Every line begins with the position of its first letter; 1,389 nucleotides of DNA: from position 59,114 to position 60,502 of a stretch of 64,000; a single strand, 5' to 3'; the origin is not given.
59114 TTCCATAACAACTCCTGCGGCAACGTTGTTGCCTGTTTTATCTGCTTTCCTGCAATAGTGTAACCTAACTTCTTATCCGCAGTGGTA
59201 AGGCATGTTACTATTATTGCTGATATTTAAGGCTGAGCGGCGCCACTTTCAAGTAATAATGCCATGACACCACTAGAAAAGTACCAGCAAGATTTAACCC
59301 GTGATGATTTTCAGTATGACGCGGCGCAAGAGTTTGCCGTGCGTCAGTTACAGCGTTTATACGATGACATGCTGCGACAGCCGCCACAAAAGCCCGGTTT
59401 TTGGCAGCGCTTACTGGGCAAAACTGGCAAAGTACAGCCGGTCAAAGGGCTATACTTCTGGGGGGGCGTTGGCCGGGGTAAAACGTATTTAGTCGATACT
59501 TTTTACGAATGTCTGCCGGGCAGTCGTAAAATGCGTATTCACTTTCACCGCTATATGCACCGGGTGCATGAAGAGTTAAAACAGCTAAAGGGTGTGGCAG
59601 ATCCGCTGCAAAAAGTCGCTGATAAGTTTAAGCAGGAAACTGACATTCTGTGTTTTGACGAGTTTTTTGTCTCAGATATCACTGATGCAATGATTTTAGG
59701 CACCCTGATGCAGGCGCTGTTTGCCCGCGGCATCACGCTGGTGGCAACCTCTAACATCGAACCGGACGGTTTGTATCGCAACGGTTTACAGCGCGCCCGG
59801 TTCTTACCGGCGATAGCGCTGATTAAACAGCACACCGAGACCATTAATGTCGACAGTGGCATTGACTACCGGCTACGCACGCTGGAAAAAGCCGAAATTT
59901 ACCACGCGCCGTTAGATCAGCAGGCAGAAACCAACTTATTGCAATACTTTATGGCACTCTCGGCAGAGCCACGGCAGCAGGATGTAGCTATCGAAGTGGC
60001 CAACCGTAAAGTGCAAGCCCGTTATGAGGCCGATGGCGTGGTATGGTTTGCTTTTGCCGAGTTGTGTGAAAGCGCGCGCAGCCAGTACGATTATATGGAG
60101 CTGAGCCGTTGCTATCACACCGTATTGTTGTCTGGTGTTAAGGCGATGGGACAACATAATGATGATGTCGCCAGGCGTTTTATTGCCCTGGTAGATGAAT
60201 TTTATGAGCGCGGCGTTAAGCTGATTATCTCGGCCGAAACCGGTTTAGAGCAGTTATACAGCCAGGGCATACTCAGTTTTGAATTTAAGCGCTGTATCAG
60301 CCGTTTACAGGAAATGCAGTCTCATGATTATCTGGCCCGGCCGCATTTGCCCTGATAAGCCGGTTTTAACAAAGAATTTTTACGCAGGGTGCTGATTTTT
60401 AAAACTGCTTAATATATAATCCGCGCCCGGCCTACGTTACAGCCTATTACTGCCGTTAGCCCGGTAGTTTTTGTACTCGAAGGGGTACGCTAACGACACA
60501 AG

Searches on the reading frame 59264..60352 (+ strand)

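Call 85: search_protein_families(library=pfam, proteins=[window:59264-60352:+], max_evalue=0.00001)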
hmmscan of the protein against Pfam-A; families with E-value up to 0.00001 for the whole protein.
window:59264-60352:+ (363 aa): 1 family
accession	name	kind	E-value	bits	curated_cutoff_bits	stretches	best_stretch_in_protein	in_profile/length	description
PF03969.22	AFG1_ATPase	-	5.4e-160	532.7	27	1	1-359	1-360/361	AFG1-like ATPase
